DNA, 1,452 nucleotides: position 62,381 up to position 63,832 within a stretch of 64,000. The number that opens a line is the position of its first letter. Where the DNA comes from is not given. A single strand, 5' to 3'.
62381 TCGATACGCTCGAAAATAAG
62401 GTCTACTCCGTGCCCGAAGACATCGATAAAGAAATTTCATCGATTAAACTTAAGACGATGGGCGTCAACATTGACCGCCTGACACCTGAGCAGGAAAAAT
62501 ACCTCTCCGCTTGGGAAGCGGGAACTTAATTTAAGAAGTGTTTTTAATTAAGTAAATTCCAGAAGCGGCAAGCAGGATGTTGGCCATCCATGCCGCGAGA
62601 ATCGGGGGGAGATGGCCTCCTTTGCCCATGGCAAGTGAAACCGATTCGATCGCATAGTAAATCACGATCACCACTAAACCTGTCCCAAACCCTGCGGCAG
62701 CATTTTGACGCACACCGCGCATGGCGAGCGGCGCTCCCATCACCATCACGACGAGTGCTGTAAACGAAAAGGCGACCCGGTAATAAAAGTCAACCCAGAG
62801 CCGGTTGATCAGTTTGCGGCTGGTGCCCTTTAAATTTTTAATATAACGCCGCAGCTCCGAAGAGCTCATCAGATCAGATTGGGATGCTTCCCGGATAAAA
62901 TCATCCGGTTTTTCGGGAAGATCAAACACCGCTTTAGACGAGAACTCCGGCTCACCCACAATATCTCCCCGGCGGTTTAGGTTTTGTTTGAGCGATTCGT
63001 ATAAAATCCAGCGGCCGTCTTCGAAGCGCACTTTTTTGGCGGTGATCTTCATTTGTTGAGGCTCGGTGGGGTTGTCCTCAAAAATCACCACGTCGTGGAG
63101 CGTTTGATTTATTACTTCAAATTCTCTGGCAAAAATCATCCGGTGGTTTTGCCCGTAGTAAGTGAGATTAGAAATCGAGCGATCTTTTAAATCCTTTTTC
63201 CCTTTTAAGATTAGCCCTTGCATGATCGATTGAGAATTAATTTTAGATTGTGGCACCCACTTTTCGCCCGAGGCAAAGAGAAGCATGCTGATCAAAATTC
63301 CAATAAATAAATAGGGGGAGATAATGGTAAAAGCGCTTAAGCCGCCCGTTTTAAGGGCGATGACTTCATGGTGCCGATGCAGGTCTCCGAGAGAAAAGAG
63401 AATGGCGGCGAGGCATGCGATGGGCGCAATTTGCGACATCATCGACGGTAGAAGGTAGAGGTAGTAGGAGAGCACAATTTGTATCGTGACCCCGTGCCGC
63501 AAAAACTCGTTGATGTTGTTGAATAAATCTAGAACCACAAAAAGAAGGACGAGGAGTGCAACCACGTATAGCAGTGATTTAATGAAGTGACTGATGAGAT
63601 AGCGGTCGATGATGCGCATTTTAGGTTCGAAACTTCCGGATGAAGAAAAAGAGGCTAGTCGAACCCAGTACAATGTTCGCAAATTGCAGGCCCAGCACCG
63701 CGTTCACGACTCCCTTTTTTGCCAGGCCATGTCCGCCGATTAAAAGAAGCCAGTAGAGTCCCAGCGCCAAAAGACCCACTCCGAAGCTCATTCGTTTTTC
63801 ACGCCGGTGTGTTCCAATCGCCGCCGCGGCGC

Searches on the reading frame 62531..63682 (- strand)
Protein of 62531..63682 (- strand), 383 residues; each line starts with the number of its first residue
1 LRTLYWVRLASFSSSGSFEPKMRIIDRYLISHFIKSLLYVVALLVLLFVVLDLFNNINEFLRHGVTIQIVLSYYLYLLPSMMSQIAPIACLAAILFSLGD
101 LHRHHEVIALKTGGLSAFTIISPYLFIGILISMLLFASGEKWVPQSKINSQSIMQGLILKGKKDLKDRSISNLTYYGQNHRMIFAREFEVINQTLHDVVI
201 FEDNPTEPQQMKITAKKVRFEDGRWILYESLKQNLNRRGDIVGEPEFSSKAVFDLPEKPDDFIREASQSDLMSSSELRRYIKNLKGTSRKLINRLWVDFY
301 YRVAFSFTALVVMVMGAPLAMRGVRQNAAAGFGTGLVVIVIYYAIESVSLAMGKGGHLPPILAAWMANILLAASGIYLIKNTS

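Call 9: search_protein_families(library=pfam, proteins=[window:62531-63682:-], max_evalue=0.001)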
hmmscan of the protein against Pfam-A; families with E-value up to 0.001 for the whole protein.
window:62531-63682:- (383 aa): 1 family
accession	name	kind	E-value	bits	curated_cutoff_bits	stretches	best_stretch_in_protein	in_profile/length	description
PF03739.19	LptF_LptG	-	4.5e-75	253.3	27.9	1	27-380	1-352/353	Lipopolysaccharide export system permease LptF/LptG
